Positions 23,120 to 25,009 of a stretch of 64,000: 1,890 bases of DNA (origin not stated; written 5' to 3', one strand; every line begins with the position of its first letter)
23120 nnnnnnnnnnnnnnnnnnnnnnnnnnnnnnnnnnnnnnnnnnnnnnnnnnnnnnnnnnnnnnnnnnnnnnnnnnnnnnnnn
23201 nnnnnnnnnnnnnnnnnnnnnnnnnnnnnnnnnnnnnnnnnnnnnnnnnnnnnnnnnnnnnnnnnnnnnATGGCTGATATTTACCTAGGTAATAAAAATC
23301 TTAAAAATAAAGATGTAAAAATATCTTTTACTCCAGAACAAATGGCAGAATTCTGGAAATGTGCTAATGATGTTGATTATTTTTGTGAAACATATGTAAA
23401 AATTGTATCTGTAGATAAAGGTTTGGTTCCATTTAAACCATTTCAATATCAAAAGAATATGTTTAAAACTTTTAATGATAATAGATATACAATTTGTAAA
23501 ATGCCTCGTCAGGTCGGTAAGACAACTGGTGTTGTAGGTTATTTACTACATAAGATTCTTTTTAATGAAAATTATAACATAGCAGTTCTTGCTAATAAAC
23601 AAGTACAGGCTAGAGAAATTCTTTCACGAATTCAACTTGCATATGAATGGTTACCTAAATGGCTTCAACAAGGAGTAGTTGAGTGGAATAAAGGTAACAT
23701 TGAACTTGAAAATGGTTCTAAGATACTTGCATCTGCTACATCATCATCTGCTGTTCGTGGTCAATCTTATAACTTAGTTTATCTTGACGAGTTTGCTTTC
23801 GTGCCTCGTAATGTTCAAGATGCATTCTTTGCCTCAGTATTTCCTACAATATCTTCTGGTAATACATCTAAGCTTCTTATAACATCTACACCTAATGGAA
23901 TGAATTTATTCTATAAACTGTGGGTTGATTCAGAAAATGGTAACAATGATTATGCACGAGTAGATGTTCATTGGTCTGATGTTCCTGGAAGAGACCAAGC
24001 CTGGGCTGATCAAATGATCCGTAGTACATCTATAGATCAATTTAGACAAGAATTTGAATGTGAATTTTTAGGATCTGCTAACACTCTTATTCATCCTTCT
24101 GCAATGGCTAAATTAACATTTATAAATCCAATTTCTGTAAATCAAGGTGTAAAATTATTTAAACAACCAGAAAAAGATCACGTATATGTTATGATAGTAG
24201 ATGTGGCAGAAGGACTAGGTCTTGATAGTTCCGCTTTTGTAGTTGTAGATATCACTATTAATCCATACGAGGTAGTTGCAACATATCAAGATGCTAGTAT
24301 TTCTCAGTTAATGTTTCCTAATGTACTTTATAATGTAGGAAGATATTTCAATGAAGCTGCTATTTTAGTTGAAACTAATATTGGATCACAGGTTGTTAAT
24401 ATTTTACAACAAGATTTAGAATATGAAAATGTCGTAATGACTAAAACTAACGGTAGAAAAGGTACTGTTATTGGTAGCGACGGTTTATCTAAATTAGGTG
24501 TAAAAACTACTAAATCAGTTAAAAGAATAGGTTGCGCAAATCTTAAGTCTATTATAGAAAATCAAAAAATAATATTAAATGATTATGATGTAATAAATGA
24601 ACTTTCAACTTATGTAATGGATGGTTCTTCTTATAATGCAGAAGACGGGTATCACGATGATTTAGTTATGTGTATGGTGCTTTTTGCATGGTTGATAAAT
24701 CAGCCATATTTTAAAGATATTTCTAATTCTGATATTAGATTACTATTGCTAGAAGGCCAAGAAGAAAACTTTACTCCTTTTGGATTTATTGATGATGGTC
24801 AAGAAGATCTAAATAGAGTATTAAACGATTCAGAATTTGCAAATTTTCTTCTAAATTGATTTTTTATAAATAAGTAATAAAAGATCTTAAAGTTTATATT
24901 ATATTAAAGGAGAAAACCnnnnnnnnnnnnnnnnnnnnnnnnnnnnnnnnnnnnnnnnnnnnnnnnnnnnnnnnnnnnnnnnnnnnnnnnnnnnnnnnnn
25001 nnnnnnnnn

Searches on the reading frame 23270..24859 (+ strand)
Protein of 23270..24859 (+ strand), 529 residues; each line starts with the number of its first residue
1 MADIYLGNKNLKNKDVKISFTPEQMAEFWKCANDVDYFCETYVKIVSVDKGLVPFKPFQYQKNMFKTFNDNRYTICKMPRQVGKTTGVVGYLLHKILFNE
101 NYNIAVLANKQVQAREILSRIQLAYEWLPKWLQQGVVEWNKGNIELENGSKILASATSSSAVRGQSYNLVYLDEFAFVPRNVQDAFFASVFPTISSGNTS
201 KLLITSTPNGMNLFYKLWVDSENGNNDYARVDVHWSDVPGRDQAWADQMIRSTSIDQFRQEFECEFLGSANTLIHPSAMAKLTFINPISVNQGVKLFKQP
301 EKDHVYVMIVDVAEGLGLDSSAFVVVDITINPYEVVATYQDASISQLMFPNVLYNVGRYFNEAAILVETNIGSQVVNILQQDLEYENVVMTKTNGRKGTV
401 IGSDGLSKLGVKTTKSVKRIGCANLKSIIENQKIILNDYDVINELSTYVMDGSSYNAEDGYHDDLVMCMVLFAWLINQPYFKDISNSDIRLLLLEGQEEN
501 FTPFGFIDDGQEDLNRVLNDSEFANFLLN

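Call 8: search_dna_similar(query=window:23270-24859:+, collection=phages, mode=protein, max_rows=25)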
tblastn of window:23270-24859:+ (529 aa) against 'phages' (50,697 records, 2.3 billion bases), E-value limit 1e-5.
Records with a match: 3587; places in all: 3663; records where one place covers at least 80% of the query: 2493.
Best place of each record, by identity: <60% 3587.
By first word of the organism name: Escherichia 797; Vibrio 599; Salmonella 471; Synechococcus 378; Klebsiella 338; Shigella 93; Aeromonas 85; Acinetobacter 77; Cyanophage 61; Enterobacter 60; and 75 more.
By host as written in the record: - 915; Escherichia coli 319; Klebsiella pneumoniae 117; Synechococcus 107; Salmonella enterica subsp. enterica serovar Enteritidis PT1 60; Salmonella enterica 52; Escherichia coli O157:H7 47; Synechococcus sp. 38; and 691 more.
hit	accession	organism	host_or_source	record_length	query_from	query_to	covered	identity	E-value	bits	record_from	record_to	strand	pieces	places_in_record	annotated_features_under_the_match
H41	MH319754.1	Marine virus AG-345-L05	single cell amplified by WGA-X; seawater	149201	1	522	99%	53.5%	0e+0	606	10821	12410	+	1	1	record has no annotation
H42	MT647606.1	Pelagibacter phage Mosig EXVC030M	Candidatus Pelagibacter ubique HTCC1062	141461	1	517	98%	54.0%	0e+0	613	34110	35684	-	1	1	putative terminase large subunit | hypothetical protein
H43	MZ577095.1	Methylophilales phage Melnitz-1 EXVC043M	Methylophilales_sp._H5P1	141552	5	510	96%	55.1%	0e+0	596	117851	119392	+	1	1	TerL protein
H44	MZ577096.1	Methylophilales phage Melnitz-2 EXVC040M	Methylophilales_sp._H5P1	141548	5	510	96%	55.1%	0e+0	596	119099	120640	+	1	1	terminase large subunit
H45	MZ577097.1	Methylophilales phage Melnitz EXVC044M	Methylophilales_sp._H5P1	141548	5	510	96%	55.1%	0e+0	596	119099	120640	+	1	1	terminase large subunit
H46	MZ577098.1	Methylophilales phage Melnitz-3 EXVC039M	Methylophilales_sp._H5P1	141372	5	510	96%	55.1%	0e+0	596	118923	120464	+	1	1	terminase large subunit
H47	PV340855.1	Synechococcus phage Sf-FR1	Synechococcus sp. WH8102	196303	3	512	96%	54.4%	0e+0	602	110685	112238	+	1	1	terminase large subunit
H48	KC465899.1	Pelagibacter phage HTVC008M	Candidatus Pelagibacter ubique HTCC1062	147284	1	512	97%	54.1%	0e+0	593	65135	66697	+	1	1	terminasee large subunit | tryptophan halogenase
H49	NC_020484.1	Pelagibacter phage HTVC008M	Candidatus Pelagibacter ubique HTCC1062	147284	1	512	97%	54.1%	0e+0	593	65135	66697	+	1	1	terminase large subunit | tryptophan halogenase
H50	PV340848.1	Synechococcus phage Sf-CH11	Synechococcus sp. WH8102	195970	4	512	96%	54.2%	0e+0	598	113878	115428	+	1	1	terminase large subunit | hypothetical protein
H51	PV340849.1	Synechococcus phage Sf-CH1a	Synechococcus sp. WH8102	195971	4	512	96%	54.2%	0e+0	598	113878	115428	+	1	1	terminase large subunit | hypothetical protein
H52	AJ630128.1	Synechococcus phage S-PM2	Synechococcus sp. SynWH7803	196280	4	512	96%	54.2%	0e+0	598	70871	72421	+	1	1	gp17: terminase DNA packaging enzyme large subunit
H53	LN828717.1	Synechococcus phage S-PM2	-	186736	4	512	96%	54.2%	0e+0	598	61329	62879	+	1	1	gp17: terminase DNA packaging enzyme large subunit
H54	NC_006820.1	Synechococcus phage S-PM2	Synechococcus sp. SynWH7803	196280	4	512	96%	54.2%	0e+0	598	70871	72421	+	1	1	gp17: terminase large subunit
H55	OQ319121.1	Synechococcus phage S-BM3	Synechococcus sp. WH 7803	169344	1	517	98%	53.0%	0e+0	605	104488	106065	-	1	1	terminase DNA packaging enzyme large subunit | hypothetical protein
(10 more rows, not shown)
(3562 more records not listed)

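Call 9: get_annotated_region(hit=H48, flank=12000)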
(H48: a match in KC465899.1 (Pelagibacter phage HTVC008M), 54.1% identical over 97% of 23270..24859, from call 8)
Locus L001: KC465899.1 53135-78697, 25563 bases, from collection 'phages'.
description: Pelagibacter phage HTVC008M, complete genome.
organism: Pelagibacter phage HTVC008M (NCBI taxid 1283076)
taxonomy: Viruses; Duplodnaviria; Heunggongvirae; Uroviricota; Caudoviricetes; Kyanoviridae
host: Candidatus Pelagibacter ubique HTCC1062; source: -; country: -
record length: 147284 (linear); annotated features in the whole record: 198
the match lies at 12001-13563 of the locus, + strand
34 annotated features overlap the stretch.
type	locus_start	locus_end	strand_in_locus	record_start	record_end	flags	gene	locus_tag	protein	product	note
CDS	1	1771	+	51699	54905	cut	-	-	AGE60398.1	hypothetical protein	-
CDS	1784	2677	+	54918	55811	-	-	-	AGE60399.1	hypothetical protein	-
CDS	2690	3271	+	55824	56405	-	-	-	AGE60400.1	hypothetical protein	-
CDS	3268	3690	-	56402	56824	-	-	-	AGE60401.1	hypothetical protein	-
CDS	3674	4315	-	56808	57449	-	-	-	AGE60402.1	putative ferrochelatase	-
CDS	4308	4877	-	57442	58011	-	-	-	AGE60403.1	2OG-Fe(II) oxygenase superfamily like protein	T4-GC: 240, 2OG-Fe(II) oxygenase superfamily like protein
CDS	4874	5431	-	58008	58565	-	-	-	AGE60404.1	phytanoyl-CoA-dioxygenase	T4-GC: 101, phytanoyl- CoA- dioxygenase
CDS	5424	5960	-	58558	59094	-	-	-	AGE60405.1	phytanoyl-CoA-dioxygenase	T4-GC: 155, phytanoyl- CoA-dioxygenase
CDS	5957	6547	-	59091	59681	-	-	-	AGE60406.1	2OG-Fe(II) oxygenase superfamily like protein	T4-GC: 412 2OG-Fe(II) oxygenase superfamily like protein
CDS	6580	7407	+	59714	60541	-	-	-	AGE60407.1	neck protein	-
CDS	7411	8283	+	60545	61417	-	-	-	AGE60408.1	neck protein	-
CDS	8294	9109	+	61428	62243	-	-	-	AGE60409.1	proximal tail sheath stabilization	-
CDS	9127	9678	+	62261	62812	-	-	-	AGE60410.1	hypothetical protein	-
CDS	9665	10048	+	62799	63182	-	-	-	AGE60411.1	terminase small subunit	-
CDS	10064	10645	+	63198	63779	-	-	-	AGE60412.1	phytanoyl-CoA-dioxygenase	T4-GC: 101 phytanoyl-CoA- dioxygenase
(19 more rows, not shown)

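Call 10: get_annotated_region(hit=H43, flank=12000)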
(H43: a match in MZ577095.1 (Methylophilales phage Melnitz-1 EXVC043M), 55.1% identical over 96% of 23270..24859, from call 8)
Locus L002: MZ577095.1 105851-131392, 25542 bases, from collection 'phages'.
description: Methylophilales phage Melnitz-1 EXVC043M, complete genome.
organism: Methylophilales phage Melnitz-1 EXVC043M (NCBI taxid 2832339)
taxonomy: Viruses; Duplodnaviria; Heunggongvirae; Uroviricota; Caudoviricetes; Kyanoviridae
host: Methylophilales_sp._H5P1; source: -; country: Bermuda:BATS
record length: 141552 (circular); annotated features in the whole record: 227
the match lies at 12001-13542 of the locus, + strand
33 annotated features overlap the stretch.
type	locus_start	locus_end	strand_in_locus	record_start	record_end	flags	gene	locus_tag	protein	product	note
CDS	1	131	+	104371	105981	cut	-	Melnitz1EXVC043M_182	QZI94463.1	hypothetical protein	-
CDS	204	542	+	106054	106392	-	-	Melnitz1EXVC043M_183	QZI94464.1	tail fiber protein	-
CDS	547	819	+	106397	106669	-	-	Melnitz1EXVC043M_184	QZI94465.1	hypothetical protein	-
CDS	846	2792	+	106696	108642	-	-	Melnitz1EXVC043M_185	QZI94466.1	tail fiber protein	-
CDS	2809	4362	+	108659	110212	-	-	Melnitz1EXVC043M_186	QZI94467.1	tail fiber protein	-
CDS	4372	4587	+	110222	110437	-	-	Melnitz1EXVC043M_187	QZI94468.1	tail fiber protein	-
CDS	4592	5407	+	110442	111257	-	-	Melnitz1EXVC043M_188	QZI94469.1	virus neck protein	-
CDS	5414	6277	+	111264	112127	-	-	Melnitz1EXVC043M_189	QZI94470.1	virus neck protein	-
CDS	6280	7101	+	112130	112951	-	-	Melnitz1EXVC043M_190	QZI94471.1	proximal tail sheath stabilization protein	-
CDS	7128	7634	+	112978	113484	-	-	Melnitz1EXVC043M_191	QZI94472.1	hypothetical protein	-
CDS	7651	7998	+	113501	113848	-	-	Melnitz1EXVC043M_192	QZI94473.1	hypothetical protein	-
CDS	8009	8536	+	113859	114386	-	-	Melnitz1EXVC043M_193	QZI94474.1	hypothetical protein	-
CDS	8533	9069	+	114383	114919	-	-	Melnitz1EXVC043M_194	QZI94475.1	hypothetical protein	-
CDS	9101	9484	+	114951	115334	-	-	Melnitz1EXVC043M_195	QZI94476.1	tail assembly chaperone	-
CDS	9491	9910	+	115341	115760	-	-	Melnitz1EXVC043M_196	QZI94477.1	TerS protein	-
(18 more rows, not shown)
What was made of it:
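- Checked: The nearest cultured relatives (HTVC008M, Melnitz) hold oxygenase or fibre genes in this slot (calls 9, 10).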
